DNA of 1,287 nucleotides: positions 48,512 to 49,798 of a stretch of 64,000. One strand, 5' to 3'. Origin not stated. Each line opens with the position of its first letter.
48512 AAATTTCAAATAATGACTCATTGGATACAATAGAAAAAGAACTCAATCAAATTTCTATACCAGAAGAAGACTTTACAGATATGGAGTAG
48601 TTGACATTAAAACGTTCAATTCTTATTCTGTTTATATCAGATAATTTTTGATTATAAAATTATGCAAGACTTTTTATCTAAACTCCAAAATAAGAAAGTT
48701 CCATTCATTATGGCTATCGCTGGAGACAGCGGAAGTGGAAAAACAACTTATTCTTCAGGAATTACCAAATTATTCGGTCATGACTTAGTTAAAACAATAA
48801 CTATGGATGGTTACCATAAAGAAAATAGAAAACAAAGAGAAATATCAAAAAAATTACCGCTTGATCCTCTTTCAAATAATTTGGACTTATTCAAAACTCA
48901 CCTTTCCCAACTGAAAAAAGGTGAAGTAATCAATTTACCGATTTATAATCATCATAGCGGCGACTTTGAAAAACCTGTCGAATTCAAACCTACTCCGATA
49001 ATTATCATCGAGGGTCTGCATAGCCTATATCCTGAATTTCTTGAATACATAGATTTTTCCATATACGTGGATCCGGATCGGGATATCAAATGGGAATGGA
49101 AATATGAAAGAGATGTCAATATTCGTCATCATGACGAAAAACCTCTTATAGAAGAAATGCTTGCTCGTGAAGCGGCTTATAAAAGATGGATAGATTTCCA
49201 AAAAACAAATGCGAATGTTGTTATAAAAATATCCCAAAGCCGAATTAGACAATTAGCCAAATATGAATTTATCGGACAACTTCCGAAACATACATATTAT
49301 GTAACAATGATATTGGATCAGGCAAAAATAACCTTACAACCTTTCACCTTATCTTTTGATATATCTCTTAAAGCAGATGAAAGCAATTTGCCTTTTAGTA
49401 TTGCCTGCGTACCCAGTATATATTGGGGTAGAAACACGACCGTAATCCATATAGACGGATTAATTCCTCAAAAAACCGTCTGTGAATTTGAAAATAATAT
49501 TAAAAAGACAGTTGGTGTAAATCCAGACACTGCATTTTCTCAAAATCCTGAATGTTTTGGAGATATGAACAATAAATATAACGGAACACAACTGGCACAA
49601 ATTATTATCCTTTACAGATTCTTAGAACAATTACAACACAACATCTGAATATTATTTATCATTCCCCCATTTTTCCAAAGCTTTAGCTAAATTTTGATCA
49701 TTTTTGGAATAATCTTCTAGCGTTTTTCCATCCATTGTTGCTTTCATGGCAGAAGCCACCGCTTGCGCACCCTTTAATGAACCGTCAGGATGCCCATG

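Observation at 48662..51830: Form III RuBisCO operon (R15P isomerase - RuBisCO) lying tail-to-tail, 3 bp apart, with a class II phosphoribulokinase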

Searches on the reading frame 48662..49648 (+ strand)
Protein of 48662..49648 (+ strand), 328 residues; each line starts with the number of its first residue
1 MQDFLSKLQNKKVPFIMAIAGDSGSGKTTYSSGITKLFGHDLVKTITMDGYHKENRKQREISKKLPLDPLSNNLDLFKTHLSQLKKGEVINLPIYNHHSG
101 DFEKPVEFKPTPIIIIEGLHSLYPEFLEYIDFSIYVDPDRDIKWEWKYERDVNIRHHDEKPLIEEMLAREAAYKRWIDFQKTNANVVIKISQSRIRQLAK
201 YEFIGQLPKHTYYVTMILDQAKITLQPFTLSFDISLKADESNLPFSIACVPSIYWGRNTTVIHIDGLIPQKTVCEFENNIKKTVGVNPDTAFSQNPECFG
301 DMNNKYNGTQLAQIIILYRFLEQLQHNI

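Call 3: search_protein_families(library=pfam, proteins=[window:48662-49648:+])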
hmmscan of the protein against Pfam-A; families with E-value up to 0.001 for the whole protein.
window:48662-49648:+ (328 aa): 2 families
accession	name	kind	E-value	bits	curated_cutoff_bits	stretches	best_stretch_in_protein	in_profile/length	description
PF00485.24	PRK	-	2.4e-35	122.5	22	1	16-190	1-189/196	Phosphoribulokinase / Uridine kinase family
PF13238.12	AAA_18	-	0.00074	20.4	29.4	0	18-90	2-75/128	AAA domain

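Call 4: search_protein_families(library=ncbifam, proteins=[window:48662-49648:+])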
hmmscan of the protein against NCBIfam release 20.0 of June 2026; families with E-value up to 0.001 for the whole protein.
window:48662-49648:+ (328 aa): 12 families
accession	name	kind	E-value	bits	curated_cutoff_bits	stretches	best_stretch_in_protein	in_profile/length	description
NF005655.0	PRK07429.1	subfamily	1.5e-81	274.1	236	1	10-326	4-316/326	phosphoribulokinase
NF004018.0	PRK05480.1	equivalog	7.5e-29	100.7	180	1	11-192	3-189/210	uridine kinase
TIGR00235.1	udk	equivalog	1.8e-27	96.3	220.3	1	12-193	4-190/207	uridine kinase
TIGR00554.2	panK_bact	equivalog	1.7e-14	53.8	235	1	2-157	70-244/310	type I pantothenate kinase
NF005807.0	PRK07667.1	equivalog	3.6e-12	46.2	221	1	6-149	11-158/193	kinase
NF011997.0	PRK15453.1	equivalog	3.3e-07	30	362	0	16-60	7-53/290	phosphoribulokinase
NF006746.0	PRK09270.1-5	subfamily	8.1e-07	28.2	250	1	9-157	16-175/210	nucleoside/nucleotide kinase family protein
NF006743.0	PRK09270.1-2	equivalog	1.1e-06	27.8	227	1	7-61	21-75/217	nucleoside/nucleotide kinase family protein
NF006744.0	PRK09270.1-3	equivalog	0.00046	19.7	281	1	2-96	11-110/213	nucleoside/nucleotide kinase family protein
NF005115.0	PRK06547.1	equivalog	0.00072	19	173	0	11-43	12-45/172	hypothetical protein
NF006745.0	PRK09270.1-4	equivalog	0.00087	18.2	228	0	9-145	37-191/246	nucleoside/nucleotide kinase family protein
NF006742.0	PRK09270.1-1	equivalog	0.00089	18.6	402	0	9-138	41-176/237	nucleoside/nucleotide kinase family protein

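Call 7: search_solved_structures(query=window:48662-49648:+, show_alignments=3, max_evalue=0.00001)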
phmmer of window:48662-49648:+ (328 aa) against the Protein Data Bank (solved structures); distinct sequences matched with E-value up to 0.00001: 23.
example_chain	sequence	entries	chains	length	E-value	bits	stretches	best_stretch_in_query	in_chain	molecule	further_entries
5b3f_A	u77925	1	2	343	2.7e-49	171.3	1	4-295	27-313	Phosphoribulokinase/uridine kinase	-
6gve_J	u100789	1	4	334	4e-41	144.5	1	16-208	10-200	Phosphoribulokinase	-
6hzk_A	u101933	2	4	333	5.9e-41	143.9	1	16-270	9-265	Phosphoribulokinase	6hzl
6kev_A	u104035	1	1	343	6.1e-41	143.9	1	16-270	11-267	Phosphoribulokinase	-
9qko_B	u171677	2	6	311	3.5e-30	108.5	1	13-189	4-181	cyanobacteria specific phoshoribulokinase from Hyella disjuncta PCC 6712 | cyanobacteria specific phosphoribulokinase from Chroococcidiopsis PCC 6712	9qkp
9qkn_A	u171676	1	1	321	3.6e-30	108.5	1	14-190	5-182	Uridine kinase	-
6h7g_A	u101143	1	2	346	2e-29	106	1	15-201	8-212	Phosphoribulokinase, chloroplastic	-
6kez_I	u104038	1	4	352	3.1e-27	98.9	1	16-191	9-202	Phosphoribulokinase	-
6h7h_A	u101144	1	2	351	3.4e-27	98.7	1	16-191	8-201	Phosphoribulokinase, chloroplastic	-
6kew_A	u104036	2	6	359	3.5e-27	98.7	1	16-191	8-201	Phosphoribulokinase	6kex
3w8r_A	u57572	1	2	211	5.6e-16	61.9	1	13-188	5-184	Uridine kinase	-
3asy_A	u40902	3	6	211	9.7e-16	61.1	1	13-188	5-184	Uridine kinase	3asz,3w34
6pwz_A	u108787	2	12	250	6e-09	38.8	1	10-188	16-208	Uridine-cytidine kinase 2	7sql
1udw_A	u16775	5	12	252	6.2e-09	38.7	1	10-188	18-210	Uridine-cytidine kinase 2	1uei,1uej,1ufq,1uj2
6n53_A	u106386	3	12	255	6.4e-09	38.7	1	10-188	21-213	Uridine-cytidine kinase 2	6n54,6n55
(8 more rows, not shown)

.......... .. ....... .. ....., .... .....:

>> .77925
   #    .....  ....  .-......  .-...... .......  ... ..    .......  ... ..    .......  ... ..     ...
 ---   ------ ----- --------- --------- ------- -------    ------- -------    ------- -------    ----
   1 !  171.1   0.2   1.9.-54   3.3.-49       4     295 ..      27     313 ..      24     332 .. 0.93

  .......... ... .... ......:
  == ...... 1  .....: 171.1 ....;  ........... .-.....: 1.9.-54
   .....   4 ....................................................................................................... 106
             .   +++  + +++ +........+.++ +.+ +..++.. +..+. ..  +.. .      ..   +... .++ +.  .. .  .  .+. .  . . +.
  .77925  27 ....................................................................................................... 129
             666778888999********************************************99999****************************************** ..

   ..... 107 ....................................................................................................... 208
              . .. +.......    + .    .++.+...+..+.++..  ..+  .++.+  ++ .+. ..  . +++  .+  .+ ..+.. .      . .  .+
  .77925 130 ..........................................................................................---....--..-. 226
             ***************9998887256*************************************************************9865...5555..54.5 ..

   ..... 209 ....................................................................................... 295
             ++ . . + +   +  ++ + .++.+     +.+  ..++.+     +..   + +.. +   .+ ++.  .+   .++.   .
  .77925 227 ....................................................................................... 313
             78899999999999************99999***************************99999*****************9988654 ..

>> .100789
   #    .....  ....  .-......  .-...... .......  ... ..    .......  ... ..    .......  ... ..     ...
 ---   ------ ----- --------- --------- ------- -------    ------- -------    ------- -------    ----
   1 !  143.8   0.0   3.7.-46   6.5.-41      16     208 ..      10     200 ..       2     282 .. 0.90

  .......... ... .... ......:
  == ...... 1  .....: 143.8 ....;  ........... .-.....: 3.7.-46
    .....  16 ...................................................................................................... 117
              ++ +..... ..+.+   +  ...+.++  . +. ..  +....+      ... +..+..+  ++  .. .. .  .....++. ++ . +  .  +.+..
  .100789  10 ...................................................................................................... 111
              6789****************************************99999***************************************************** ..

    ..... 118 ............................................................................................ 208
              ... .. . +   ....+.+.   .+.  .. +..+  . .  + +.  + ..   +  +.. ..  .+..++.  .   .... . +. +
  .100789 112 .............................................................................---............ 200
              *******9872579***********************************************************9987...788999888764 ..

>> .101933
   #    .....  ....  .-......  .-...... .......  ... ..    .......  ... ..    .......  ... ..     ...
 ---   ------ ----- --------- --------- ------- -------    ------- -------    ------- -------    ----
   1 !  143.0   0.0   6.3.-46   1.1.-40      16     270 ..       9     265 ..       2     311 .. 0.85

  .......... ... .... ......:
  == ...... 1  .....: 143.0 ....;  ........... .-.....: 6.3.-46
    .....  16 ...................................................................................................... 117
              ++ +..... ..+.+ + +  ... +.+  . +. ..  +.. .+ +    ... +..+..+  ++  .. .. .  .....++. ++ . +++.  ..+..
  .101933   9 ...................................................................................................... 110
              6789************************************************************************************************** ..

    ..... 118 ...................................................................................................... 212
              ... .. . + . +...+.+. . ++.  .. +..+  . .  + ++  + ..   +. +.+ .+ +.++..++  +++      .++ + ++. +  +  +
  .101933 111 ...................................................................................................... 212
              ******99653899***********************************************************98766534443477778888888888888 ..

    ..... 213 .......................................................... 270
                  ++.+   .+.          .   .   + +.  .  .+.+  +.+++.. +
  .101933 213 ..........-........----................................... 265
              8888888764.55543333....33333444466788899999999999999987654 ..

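Call 10: find_homologous_proteins(query=window:48662-49648:+, max_evalue=1e-10)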
Query window:48662-49648:+ (328 aa): 311 proteins with E <= 1e-10 among 921 candidates; the best 120 are listed.
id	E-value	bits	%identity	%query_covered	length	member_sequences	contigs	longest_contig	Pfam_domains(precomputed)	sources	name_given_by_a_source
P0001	5.5e-127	442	100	59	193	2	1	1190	PF00485.25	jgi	jgi:phosphoribulokinase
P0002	1.2e-117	411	56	99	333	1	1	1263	PF00485.25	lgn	-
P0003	7.2e-115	402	55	100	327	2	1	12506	PF00485.25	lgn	-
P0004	1.3e-114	401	57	98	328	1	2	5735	PF00485.25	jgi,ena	-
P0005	1.1e-113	398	54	98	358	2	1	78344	PF00485.25,PF13238.13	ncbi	-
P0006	5.1e-112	392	52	100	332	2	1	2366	PF00485.25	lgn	-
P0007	2.9e-111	390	52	100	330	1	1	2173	PF00485.25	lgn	-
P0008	3.0e-111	390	53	100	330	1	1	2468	PF00485.25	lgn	-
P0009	4.0e-111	389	55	99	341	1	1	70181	PF00485.25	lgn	-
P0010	4.2e-111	389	55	98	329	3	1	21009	PF00485.25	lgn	-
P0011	6.2e-111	389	52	100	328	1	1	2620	PF00485.25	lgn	-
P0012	1.2e-110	388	53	98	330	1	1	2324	PF00485.25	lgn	-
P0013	1.4e-110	388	54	99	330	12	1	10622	PF00485.25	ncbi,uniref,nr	ncbi:phosphoribulokinase [Candidatus Gottesmanbacteria bacterium CG1_02_37_22]|uniref:phosphoribulok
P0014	2.3e-110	387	54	100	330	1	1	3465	PF00485.25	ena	-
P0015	2.5e-110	387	53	100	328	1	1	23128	PF00485.25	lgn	-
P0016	5.0e-110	386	53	98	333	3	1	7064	PF00485.25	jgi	jgi:phosphoribulokinase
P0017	9.4e-110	385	54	98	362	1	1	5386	PF00485.25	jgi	jgi:phosphoribulokinase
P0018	1.5e-109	384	53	94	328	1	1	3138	PF00485.25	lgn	-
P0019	2.6e-109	383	51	100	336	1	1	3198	PF00485.25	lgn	-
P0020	2.8e-109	383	52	98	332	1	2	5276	PF00485.25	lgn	-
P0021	9.8e-109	382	52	99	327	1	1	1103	PF00485.25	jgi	jgi:phosphoribulokinase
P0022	2.4e-108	380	52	99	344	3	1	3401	PF00485.25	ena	-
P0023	2.6e-108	380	53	98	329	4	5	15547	PF00485.25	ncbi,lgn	-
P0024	2.8e-108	380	52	97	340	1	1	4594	PF00485.25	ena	-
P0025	4.0e-108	380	52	100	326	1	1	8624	PF00485.25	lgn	-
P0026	4.3e-108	379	51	100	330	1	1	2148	PF00485.25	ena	-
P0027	6.6e-108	379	52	98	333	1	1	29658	PF00485.25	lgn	-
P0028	6.9e-108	379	53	100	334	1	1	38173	PF00485.25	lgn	-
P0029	1.9e-107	377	53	97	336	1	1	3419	PF00485.25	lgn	-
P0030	2.2e-107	377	51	98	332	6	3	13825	PF00485.25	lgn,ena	-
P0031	3.0e-107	377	52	100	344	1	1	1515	PF00485.25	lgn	-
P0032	3.2e-107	377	54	99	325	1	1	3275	PF00485.25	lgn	-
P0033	4.3e-107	376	51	97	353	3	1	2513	PF00485.25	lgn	-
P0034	1.4e-106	374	51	100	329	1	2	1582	PF00485.25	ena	-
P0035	1.6e-106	374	52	98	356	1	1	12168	PF00485.25,PF13238.13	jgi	jgi:phosphoribulokinase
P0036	2.2e-106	374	53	98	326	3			PF00485.25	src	-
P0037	2.5e-106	374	51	98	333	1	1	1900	PF00485.25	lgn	-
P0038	3.1e-106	373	51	100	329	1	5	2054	PF00485.25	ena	-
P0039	3.5e-106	373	52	97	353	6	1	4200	PF00485.25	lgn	-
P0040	3.8e-106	373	50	98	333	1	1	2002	PF00485.25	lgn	-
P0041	4.1e-106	373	51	98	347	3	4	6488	PF00485.25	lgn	-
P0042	5.4e-106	373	53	98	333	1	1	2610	PF00485.25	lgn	-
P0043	2.2e-105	371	50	98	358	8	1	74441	PF00485.25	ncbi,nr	ncbi:phosphoribulokinase [Aerosakkonema funiforme]|nr:phosphoribulokinase [Aerosakkonema funiforme]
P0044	3.0e-105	370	53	98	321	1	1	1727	PF00485.25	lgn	-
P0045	3.3e-105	370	50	97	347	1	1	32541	PF00485.25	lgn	-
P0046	6.4e-105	369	51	97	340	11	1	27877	PF00485.25,PF13238.13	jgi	jgi:phosphoribulokinase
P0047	9.6e-105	368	52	100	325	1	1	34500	PF00485.25,PF13238.13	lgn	-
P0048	1.1e-104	368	52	98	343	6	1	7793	PF00485.25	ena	-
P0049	1.2e-104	368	51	98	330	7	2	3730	PF00485.25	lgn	-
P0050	1.4e-104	368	51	97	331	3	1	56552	PF00485.25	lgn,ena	-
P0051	1.7e-104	368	51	98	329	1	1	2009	PF00485.25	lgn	-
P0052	2.1e-104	367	52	97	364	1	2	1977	PF00485.25,PF13238.13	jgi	-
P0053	2.5e-104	367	50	99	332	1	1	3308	PF00485.25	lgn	-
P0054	5.1e-104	366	50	98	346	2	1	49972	PF00485.25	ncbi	-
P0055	9.6e-104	365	51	100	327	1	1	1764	PF00485.25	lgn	-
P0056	1.9e-103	364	50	98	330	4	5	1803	PF00485.25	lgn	-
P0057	2.5e-103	364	53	95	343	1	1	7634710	PF00485.25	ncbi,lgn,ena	-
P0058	3.4e-103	363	51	98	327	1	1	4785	PF00485.25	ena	-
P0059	3.6e-103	363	50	98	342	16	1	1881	PF00485.25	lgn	-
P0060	5.8e-103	363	51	100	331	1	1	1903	PF00485.25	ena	-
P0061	8.9e-103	362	50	99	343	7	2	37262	PF00485.25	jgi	-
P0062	9.0e-103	362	49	98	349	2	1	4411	PF00485.25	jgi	jgi:phosphoribulokinase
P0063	2.7e-102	360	50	97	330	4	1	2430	PF00485.25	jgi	jgi:phosphoribulokinase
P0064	2.9e-102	360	51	96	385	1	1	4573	PF00485.25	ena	-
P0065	5.4e-102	359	49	100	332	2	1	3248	PF00485.25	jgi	jgi:phosphoribulokinase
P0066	6.4e-102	359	50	97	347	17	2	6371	PF00485.25,PF13238.13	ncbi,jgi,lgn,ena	ncbi:MAG TPA: phosphoribulokinase [Coleofasciculaceae cyanobacterium]|jgi:phosphoribulokinase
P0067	7.4e-102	359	50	98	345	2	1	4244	PF00485.25,PF13238.13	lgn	-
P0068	1.2e-101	358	52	95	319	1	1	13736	PF00485.25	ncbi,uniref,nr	ncbi:phosphoribulokinase [Candidatus Gottesmanbacteria bacterium RBG_13_37_7]|uniref:phosphoribuloki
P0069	1.6e-101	358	50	98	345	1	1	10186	PF00485.25,PF13238.13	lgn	-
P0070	2.5e-101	357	52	98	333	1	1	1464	PF00485.25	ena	-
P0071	2.6e-101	357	52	96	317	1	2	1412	PF00485.25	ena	-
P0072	4.0e-101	357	51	98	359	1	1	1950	PF00485.25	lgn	-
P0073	5.1e-101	356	49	96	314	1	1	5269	PF00485.25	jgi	jgi:phosphoribulokinase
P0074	6.7e-101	356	51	97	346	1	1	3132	PF00485.25,PF13238.13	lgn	-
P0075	1.1e-100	355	50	97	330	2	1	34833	PF00485.25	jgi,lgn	jgi:phosphoribulokinase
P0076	1.8e-100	354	48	98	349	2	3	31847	PF00485.25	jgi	jgi:phosphoribulokinase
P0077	4.3e-100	353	51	97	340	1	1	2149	PF00485.25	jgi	-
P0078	6.7e-100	353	49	98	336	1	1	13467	PF00485.25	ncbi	ncbi:MAG: phosphoribulokinase [Xenococcaceae cyanobacterium]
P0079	8.9e-100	352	49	98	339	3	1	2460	PF00485.25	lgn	-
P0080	1.0e-99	352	50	98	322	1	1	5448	PF00485.25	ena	-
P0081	2.3e-99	351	49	100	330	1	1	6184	PF00485.25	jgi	jgi:phosphoribulokinase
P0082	3.2e-99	350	49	98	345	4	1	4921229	PF00485.25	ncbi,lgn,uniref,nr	ncbi:phosphoribulokinase [Gloeobacter morelensis MG652769]|uniref:phosphoribulokinase n=2 Tax=Gloeob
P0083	3.3e-99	350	50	97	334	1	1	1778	PF00485.25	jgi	jgi:phosphoribulokinase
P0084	4.8e-99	350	50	97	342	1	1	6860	PF00485.25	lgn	-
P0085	5.5e-99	350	50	97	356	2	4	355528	PF00485.25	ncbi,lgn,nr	ncbi:phosphoribulokinase [Patescibacteria group bacterium]|nr:phosphoribulokinase [Patescibacteria g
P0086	6.7e-99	349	50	95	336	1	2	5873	PF00485.25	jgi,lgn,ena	-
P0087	7.0e-99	349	50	97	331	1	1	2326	PF00485.25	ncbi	-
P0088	1.3e-98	348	49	98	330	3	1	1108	PF00485.25,PF13238.13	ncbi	-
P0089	2.7e-98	347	48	97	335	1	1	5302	PF00485.25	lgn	-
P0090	2.9e-98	347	50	97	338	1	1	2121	PF00485.25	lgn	-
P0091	3.5e-98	347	50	97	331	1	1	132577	PF00485.25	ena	-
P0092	4.2e-98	347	50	97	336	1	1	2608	PF00485.25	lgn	-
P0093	4.8e-98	346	48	100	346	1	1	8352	PF00485.25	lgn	-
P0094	1.0e-97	345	49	99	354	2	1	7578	PF00485.25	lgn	-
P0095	1.0e-97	345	49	98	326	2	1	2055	PF00485.25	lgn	-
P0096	1.3e-97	345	49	98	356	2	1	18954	PF00485.25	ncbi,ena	-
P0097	1.6e-97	345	50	97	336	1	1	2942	PF00485.25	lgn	-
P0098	3.9e-97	343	47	98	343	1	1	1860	PF00485.25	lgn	-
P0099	4.7e-97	343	48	98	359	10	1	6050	PF00485.25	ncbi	-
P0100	4.8e-97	343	51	100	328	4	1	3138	PF00485.25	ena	-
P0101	5.5e-97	343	49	97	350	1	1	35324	PF00485.25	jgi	jgi:phosphoribulokinase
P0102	7.9e-97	342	47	98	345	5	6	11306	PF00485.25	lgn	-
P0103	9.2e-97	342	49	97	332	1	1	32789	PF00485.25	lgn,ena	-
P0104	2.0e-96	341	50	96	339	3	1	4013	PF00485.25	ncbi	-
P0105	3.7e-96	340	50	97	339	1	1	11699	PF00485.25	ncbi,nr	ncbi:MAG: phosphoribulokinase, partial [bacterium]|nr:phosphoribulokinase [bacterium]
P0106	5.5e-96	340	52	97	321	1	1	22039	PF00485.25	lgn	-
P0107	5.5e-96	340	50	100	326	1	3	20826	PF00485.25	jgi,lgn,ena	-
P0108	5.7e-96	340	50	97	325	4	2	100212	PF00485.25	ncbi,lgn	-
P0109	6.3e-96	339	49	98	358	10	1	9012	PF00485.25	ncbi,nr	ncbi:MAG: phosphoribulokinase [Prochloraceae cyanobacterium]|nr:phosphoribulokinase [Prochloraceae c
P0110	9.4e-96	339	48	98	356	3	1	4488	PF00485.25,PF13238.13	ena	-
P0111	1.1e-95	339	48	99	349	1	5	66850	PF00485.25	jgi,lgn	jgi:phosphoribulokinase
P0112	1.6e-95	338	50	98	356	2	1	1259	PF00485.25,PF13238.13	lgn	-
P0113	1.8e-95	338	49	96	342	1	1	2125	PF00485.25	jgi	jgi:phosphoribulokinase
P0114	4.0e-95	337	49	99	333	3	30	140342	PF00485.25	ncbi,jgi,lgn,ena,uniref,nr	ncbi:phosphoribulokinase [Candidatus Gottesmanbacteria bacterium RIFCSPLOWO2_01_FULL_40_10]|uniref:p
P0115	4.4e-95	337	47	98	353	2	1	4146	PF00485.25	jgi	-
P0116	5.7e-95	336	48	98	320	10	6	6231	PF00485.25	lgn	-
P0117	1.2e-94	335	48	98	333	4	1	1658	PF00485.25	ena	-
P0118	1.2e-94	335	49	98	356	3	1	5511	PF00485.25,PF13238.13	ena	-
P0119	1.5e-94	335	48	98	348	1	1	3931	PF00485.25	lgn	-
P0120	1.7e-94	335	49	97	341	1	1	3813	PF00485.25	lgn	-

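Call 14: find_encoding_contigs(protein=window:48662-49648:+, flank=10000, max_places=4)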
Protein window:48662-49648:+ (328 aa): 4 contigs read that carry it; 3 places shown.
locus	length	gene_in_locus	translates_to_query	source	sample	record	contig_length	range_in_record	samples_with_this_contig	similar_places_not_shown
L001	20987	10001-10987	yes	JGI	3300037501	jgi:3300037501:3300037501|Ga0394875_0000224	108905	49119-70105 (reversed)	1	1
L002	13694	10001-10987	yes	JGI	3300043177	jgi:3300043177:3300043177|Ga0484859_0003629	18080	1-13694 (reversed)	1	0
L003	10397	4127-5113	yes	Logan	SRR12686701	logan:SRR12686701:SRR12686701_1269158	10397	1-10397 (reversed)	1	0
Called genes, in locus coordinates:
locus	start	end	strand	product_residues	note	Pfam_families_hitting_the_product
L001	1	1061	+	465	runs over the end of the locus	PF13632:Glyco_trans_2_3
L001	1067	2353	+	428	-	-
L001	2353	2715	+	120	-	-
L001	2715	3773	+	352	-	PF00953:Glycos_transf_4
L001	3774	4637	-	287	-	PF08308:PEGA, PF06347:SH3_4 (weak), PF08239:SH3_3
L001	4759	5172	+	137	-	PF27746:Small_heat_shock_put (faint), PF00011:HSP20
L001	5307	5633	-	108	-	PF03091:CutA1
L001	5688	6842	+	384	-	PF26514:DUF8173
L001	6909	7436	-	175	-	PF01931:NTPase_I-T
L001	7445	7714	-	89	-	PF02609:Exonuc_VII_S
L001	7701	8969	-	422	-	PF13742:tRNA_anti_2, PF01336:tRNA_anti-codon, PF02601:Exonuc_VII_L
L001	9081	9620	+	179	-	-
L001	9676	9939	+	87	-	-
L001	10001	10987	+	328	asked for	PF00485:PRK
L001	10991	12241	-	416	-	PF02788:RuBisCO_large_N, PF00016:RuBisCO_large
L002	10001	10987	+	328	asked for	PF00485:PRK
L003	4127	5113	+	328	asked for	PF00485:PRK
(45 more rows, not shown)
